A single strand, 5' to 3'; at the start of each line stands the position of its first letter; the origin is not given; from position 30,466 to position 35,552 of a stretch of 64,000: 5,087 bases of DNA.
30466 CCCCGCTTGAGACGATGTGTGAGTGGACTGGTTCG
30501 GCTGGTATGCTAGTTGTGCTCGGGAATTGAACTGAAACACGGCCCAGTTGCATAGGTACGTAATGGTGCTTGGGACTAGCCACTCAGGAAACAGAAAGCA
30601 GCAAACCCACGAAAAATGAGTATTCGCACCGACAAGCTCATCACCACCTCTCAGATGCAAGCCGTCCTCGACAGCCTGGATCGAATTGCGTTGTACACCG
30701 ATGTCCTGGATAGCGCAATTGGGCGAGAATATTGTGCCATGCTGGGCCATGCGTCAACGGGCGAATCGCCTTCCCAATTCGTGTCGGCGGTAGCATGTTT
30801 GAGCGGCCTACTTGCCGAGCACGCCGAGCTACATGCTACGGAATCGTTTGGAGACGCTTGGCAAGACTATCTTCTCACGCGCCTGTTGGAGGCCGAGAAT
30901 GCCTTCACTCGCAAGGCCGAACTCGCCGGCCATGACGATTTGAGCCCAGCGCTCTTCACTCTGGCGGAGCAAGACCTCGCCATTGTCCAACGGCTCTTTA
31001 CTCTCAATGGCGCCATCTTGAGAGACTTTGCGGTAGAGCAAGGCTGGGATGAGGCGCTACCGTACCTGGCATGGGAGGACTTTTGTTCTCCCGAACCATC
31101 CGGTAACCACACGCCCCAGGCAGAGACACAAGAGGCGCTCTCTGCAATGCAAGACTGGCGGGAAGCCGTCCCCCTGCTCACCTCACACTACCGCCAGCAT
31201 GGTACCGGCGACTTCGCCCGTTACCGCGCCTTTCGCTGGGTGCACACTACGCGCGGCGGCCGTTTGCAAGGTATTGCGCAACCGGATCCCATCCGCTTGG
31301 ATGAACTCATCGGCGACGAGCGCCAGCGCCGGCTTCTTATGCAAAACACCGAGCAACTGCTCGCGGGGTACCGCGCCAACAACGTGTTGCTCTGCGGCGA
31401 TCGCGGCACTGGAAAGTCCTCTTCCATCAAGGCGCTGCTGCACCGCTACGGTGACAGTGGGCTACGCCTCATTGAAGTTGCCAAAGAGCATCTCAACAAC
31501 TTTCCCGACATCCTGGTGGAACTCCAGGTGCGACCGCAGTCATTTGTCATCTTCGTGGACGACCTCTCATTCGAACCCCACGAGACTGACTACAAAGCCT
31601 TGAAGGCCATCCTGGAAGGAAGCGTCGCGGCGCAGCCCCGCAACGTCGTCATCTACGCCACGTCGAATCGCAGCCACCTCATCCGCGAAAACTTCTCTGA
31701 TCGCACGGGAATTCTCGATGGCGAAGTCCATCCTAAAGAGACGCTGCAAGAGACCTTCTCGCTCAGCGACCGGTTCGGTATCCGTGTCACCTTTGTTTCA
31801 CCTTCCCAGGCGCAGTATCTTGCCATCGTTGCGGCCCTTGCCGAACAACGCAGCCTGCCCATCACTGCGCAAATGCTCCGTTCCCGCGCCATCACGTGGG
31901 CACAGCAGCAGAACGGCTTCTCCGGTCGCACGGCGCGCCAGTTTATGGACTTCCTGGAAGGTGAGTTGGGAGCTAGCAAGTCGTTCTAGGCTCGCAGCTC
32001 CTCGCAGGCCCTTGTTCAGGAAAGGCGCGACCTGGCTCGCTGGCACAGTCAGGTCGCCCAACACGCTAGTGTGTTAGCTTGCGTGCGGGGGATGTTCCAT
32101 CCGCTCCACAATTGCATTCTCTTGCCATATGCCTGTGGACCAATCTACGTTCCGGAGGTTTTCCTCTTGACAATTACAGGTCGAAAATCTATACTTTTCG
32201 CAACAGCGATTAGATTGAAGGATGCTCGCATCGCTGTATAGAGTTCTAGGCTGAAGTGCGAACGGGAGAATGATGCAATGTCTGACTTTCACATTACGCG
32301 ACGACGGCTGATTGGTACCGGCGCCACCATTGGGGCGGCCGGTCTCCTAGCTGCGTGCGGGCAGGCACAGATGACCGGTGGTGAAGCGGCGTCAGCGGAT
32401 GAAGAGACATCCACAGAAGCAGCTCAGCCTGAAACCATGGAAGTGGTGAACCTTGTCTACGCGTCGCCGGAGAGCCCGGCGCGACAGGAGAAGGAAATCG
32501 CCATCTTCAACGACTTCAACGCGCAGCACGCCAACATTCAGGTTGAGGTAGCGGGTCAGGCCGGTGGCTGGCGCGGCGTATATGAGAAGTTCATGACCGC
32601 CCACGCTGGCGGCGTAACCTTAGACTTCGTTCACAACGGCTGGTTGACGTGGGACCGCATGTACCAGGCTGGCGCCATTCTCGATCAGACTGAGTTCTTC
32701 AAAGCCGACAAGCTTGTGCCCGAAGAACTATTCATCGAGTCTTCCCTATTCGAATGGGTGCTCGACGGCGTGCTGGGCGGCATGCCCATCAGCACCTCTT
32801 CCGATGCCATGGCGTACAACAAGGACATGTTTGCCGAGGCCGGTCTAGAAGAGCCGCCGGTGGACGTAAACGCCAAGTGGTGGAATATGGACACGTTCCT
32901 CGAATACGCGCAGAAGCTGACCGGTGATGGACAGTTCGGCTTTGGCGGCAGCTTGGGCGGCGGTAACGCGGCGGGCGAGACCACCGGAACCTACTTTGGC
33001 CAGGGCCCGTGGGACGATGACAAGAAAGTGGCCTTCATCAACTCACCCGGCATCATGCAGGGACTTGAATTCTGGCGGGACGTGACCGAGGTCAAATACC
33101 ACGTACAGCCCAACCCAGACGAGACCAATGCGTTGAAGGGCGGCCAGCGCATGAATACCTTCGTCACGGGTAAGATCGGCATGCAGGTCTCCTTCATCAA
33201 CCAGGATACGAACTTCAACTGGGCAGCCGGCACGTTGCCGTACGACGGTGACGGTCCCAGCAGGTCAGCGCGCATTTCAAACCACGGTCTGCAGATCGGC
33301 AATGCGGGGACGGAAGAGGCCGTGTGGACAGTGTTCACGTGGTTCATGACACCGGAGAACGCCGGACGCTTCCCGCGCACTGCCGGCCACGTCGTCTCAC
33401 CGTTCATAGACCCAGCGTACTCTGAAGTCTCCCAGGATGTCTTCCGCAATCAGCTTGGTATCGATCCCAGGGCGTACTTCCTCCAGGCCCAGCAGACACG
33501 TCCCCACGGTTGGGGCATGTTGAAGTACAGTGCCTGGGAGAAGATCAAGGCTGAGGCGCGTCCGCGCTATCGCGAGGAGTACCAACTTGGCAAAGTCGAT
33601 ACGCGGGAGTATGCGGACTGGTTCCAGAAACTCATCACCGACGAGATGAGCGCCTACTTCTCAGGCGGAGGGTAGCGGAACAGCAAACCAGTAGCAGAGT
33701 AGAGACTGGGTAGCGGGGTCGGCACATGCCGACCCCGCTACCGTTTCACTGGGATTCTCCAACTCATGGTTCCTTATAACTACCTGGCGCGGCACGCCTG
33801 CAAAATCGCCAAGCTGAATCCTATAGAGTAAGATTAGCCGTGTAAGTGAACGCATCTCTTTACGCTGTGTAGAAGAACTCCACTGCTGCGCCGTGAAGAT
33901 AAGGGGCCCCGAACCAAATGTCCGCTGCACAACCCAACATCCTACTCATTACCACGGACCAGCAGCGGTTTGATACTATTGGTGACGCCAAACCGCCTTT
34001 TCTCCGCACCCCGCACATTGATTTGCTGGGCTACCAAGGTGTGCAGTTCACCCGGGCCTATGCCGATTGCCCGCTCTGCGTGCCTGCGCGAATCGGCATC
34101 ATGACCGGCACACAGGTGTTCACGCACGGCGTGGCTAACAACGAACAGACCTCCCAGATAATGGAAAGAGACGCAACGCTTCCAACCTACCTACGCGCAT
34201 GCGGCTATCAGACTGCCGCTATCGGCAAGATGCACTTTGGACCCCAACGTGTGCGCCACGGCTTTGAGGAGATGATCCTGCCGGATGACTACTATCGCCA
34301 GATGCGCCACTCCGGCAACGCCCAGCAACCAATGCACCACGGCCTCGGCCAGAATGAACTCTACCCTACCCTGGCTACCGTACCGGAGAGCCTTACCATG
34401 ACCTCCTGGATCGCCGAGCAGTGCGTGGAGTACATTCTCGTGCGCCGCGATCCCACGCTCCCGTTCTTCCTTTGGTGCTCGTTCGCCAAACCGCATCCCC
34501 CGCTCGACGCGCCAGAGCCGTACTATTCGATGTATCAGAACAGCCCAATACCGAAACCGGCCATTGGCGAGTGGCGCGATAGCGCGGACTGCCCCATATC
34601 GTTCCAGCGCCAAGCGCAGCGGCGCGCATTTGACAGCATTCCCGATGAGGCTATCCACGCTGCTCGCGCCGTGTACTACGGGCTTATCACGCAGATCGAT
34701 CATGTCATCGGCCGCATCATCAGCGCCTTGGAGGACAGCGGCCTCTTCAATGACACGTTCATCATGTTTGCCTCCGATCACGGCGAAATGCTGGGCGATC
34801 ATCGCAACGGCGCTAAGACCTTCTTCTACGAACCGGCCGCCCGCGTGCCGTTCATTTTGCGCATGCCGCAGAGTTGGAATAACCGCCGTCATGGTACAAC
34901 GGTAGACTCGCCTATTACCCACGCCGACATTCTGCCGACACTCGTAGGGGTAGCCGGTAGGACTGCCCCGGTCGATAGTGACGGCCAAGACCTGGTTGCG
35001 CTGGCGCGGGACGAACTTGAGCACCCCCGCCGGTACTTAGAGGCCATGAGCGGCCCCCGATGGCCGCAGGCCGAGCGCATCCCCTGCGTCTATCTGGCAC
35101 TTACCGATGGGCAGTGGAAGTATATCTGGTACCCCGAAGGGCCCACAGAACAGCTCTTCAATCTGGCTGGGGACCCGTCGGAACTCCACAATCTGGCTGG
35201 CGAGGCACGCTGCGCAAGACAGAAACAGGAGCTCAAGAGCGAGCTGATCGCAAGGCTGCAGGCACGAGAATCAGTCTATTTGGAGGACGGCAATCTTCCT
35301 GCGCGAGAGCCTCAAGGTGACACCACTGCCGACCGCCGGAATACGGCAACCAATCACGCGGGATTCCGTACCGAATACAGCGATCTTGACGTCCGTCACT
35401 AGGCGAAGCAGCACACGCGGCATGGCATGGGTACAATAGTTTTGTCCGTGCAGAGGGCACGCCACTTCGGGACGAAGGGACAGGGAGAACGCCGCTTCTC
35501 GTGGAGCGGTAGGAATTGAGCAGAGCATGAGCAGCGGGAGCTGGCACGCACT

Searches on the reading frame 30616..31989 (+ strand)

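Call 77: search_protein_families(library=pfam, proteins=[window:30616-31989:+], max_evalue=0.00001)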
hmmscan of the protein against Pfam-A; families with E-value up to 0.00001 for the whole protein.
window:30616-31989:+ (457 aa): 2 families
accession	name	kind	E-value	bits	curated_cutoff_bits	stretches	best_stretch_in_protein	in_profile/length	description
PF05673.19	DUF815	-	3e-95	318.5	23.8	1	202-450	2-248/249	Protein of unknown function (DUF815)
PF13191.12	AAA_16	-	1.5e-06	29.2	32.6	0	231-341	2-110/167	AAA ATPase domain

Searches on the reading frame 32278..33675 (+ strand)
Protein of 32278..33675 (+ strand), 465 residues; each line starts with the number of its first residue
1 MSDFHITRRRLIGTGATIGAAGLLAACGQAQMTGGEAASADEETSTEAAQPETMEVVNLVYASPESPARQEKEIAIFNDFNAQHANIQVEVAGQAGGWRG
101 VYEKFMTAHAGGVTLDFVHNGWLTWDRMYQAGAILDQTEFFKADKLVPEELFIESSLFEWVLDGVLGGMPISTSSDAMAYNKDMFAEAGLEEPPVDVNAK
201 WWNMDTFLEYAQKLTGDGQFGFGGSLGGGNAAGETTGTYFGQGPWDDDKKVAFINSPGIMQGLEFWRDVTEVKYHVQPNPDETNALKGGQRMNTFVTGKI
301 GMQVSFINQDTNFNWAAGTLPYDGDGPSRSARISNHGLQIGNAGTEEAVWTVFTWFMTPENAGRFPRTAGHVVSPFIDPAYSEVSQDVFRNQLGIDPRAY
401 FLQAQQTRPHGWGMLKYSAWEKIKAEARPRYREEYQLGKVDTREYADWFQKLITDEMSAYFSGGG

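Call 77: search_protein_families(library=pfam, proteins=[window:32278-33675:+], max_evalue=0.00001)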
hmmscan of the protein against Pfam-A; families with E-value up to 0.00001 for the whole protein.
window:32278-33675:+ (465 aa): 1 family
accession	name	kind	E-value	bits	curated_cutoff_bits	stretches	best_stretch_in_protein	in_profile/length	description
PF01547.30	SBP_bac_1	-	1.6e-19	71.5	26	1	74-362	11-306/307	Bacterial extracellular solute-binding protein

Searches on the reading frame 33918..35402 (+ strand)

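Call 77: search_protein_families(library=pfam, proteins=[window:33918-35402:+], max_evalue=0.00001)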
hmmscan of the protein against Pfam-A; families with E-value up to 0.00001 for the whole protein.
window:33918-35402:+ (494 aa): 4 families
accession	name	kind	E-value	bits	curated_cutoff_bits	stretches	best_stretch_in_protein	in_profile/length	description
PF00884.28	Sulfatase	-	2.3e-48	165.5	25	1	6-347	1-300/301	Sulfatase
PF16347.10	SGSH_C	-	1.5e-13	51.6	29.3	1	293-445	1-150/154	N-sulphoglucosamine sulphohydrolase, C-terminal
PF01663.27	Phosphodiest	-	2e-08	34.7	23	0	258-290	189-221/342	Type I phosphodiesterase / nucleotide pyrophosphatase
PF02995.22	DUF229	-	9.6e-06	25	25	0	254-317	307-368/496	Protein of unknown function (DUF229)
